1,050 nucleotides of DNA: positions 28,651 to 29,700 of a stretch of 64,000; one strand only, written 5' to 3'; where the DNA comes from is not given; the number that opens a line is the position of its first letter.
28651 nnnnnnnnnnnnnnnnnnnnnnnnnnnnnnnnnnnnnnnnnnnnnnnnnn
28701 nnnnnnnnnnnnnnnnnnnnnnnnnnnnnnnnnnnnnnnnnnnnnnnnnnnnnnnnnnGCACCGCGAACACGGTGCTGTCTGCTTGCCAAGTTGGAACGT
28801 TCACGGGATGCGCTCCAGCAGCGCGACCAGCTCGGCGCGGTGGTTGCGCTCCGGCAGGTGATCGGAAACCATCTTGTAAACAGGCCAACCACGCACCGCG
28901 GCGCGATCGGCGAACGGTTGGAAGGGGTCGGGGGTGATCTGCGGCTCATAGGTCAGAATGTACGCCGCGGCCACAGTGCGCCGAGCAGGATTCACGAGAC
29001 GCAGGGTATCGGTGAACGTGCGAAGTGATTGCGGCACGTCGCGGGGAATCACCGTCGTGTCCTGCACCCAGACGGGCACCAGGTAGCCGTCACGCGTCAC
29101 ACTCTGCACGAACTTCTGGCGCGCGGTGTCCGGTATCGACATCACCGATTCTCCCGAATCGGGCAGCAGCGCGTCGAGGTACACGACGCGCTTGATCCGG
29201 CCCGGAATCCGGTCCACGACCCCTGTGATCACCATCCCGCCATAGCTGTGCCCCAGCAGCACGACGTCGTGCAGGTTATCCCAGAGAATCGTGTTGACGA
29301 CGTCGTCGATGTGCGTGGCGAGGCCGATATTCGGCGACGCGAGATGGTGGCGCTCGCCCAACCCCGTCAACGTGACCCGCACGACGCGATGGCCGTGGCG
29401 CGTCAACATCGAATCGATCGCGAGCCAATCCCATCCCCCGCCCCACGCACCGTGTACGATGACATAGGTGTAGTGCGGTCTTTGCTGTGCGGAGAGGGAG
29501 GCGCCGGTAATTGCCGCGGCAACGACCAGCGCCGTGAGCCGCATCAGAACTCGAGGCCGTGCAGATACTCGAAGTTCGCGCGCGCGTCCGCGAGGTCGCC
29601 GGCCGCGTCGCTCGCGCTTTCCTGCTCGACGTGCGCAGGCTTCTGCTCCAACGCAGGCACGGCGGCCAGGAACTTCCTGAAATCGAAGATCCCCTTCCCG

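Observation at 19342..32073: SusC/SusD locus combining N-acetylhexosamine-type enzymes with a periplasmic sugar-oxidation module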

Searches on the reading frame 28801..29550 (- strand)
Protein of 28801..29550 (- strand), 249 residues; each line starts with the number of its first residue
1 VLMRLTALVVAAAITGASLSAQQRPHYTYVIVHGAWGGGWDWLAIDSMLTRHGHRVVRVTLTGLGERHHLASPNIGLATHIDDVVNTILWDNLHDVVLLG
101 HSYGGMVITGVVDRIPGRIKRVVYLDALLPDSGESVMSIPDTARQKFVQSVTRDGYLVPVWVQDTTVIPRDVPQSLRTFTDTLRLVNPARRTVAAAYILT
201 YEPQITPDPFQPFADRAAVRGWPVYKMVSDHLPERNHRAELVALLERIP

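Call 4: search_protein_families(library=pfam, proteins=[window:28801-29550:-], max_evalue=0.01)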
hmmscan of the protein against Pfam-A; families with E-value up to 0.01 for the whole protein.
window:28801-29550:- (249 aa): 3 families
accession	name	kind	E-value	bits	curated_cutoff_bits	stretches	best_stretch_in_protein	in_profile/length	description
PF12697.13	Abhydrolase_6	-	1.1e-17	65.9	26.3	1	30-243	2-216/217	Alpha/beta hydrolase family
PF00561.26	Abhydrolase_1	-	1.8e-09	38.1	25.8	1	30-133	4-103/245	alpha/beta hydrolase fold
PF12146.15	Hydrolase_4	-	0.00021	21.1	27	1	25-128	3-110/239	Serine aminopeptidase, S33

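Call 19: search_protein_families(library=ncbifam, proteins=[window:28801-29550:-], max_evalue=0.001)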
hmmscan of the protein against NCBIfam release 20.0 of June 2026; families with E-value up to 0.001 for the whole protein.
window:28801-29550:- (249 aa): 10 families
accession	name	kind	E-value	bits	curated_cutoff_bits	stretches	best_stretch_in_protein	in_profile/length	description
NF002043.0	PRK00870.1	subfamily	1.6e-07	31.1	265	1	28-136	48-157/302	haloalkane dehalogenase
NF007954.0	PRK10673.1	equivalog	2.6e-07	30.2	399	1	22-126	12-113/255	esterase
NF011457.0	PRK14875.1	equivalog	7.5e-06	25.1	307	1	26-122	132-226/372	acetoin dehydrogenase dihydrolipoyllysine-residue acetyltransferase subunit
TIGR03056.1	bchO_mg_che_rel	equivalog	1.5e-05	24.2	172.55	1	29-150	31-152/278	alpha/beta fold hydrolase BchO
TIGR03695.1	menH_SHCHC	equivalog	2.1e-05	24.1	208.55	1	29-123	5-100/252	2-succinyl-6-hydroxy-2,4-cyclohexadiene-1-carboxylate synthase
NF008340.0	PRK11126.1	equivalog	5e-05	22.6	261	1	21-108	9-92/255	2-succinyl-6-hydroxy-2,4-cyclohexadiene-1-carboxylate synthase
NF051488.1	bifunc_PcaDC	exception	0.00022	20.5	390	1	47-127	33-111/375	bifunctional 3-oxoadipate enol-lactonase/4-carboxymuconolactone decarboxylase PcaDC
NF002938.0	PRK03592.1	equivalog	0.00026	20.4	241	1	30-168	34-167/298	haloalkane dehalogenase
TIGR01738.1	bioH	equivalog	0.00061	19.5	206.95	1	30-125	8-96/245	pimeloyl-ACP methyl ester esterase BioH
NF050089.1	i_nPHAscl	equivalog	0.00084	18.5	300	0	27-127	19-117/288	intracellular short-chain-length polyhydroxyalkanoate depolymerase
